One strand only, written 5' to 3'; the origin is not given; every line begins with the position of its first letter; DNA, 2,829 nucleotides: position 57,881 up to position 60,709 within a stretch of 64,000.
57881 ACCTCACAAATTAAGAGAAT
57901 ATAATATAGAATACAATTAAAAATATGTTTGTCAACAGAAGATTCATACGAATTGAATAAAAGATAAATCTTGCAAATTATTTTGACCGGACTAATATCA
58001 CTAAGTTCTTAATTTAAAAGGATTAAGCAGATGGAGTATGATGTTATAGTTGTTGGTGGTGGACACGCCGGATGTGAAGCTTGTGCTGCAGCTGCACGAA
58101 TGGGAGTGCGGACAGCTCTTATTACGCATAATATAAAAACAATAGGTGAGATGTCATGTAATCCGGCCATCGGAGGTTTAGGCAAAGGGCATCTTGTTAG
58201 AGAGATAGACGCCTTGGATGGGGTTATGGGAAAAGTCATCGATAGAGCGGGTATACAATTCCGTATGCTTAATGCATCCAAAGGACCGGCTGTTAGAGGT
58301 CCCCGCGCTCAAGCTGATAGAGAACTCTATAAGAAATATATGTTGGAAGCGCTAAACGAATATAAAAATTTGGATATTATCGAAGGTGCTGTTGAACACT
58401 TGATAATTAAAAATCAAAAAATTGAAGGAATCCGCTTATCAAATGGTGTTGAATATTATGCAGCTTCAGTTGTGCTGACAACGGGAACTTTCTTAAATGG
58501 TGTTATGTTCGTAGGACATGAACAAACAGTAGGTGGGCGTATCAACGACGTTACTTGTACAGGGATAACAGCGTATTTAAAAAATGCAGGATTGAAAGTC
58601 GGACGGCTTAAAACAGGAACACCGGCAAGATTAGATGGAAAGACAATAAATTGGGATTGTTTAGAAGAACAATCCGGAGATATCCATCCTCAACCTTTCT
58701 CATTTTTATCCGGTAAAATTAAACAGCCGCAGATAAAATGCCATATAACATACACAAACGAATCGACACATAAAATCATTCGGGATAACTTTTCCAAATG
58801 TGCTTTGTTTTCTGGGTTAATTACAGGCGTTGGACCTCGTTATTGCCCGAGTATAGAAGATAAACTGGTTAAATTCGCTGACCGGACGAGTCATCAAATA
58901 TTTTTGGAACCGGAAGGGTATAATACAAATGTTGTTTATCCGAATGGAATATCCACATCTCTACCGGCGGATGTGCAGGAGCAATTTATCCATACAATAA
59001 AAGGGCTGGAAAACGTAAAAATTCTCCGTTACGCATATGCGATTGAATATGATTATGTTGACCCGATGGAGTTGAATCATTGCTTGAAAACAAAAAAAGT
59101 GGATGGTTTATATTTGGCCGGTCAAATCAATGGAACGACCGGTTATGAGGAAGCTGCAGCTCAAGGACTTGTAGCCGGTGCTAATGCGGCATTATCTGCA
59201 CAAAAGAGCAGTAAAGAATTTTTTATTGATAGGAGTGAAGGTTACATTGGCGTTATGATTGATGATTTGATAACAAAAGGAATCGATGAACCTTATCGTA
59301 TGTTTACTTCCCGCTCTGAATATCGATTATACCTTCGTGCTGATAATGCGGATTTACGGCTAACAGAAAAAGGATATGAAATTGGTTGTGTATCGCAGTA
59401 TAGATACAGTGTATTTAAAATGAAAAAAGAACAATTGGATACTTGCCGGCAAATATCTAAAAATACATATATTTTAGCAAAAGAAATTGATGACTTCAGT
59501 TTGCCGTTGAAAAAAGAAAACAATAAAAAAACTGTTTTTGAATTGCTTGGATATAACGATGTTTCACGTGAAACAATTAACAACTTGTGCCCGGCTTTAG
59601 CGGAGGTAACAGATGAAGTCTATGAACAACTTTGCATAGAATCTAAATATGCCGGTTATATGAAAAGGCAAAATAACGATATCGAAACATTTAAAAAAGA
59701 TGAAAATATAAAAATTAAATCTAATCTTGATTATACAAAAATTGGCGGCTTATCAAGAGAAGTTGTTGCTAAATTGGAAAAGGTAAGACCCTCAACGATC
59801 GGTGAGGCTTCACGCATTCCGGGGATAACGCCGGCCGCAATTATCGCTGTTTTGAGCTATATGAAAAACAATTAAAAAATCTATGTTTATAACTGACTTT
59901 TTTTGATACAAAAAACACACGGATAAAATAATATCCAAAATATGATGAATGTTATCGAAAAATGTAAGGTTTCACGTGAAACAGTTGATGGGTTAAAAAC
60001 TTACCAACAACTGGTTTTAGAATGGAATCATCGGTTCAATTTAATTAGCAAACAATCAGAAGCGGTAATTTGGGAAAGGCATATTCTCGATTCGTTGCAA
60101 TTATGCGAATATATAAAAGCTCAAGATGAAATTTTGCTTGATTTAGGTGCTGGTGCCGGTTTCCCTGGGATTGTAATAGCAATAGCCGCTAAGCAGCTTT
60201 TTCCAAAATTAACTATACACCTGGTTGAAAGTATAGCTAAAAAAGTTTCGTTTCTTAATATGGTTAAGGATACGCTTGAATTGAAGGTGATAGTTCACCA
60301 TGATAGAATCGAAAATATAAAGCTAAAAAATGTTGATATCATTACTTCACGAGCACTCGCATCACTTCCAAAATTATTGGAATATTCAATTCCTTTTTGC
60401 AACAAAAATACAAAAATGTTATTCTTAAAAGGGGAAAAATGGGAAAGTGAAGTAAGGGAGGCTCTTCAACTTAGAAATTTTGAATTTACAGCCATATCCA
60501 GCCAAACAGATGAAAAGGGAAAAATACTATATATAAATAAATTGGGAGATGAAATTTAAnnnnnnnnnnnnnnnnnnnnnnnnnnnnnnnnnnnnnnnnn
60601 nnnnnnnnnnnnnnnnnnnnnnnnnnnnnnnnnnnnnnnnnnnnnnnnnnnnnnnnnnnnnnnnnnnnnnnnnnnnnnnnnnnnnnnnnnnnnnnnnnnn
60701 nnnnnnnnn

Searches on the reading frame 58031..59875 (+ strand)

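Call 83: search_protein_families(library=pfam, proteins=[window:58031-59875:+], max_evalue=0.001)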
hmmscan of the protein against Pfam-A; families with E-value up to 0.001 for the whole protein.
window:58031-59875:+ (614 aa): 6 families
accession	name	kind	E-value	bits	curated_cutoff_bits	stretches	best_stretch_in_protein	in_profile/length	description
PF01134.28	GIDA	-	1.7e-169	564.5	22.1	1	4-392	1-389/391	Glucose inhibited division protein A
PF13932.14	SAM_GIDA_C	-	2e-24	85.6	27.1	1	552-607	1-56/57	tRNA modifying enzyme MnmG/GidA C-terminal helical bundle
PF21680.2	GIDA_C_1st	-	6e-15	56.2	24.7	1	457-548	2-96/96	tRNA modifying enzyme MnmG/GidA C-terminal helical domain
PF12831.13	FAD_oxidored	-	2.9e-09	37.2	27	1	4-148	1-140/416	FAD dependent oxidoreductase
PF00890.30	FAD_binding_2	-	4.9e-05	23.1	20.4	1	4-33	1-30/414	FAD binding domain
PF07992.20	Pyr_redox_2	-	9.1e-05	22.4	26.1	1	3-154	1-110/291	Pyridine nucleotide-disulphide oxidoreductase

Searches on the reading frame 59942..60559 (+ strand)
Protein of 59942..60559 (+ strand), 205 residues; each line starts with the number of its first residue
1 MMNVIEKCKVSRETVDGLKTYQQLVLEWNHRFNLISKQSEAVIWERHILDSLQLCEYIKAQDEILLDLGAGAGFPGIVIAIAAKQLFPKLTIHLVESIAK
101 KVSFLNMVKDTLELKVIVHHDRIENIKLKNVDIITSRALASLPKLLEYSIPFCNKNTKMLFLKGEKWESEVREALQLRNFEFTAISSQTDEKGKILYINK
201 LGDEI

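Call 83: search_protein_families(library=pfam, proteins=[window:59942-60559:+], max_evalue=0.001)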
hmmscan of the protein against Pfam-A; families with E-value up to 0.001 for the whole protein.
window:59942-60559:+ (205 aa): 3 families
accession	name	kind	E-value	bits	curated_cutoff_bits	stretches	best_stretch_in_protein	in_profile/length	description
PF02527.21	GidB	-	2.6e-46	157.7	27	1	18-176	5-161/184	rRNA small subunit methyltransferase G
PF05175.20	MTS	-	0.00027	21.1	23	1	54-135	23-103/170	Methyltransferase small domain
PF13847.12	Methyltransf_31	-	0.00066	19.8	27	1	63-140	5-84/145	Methyltransferase domain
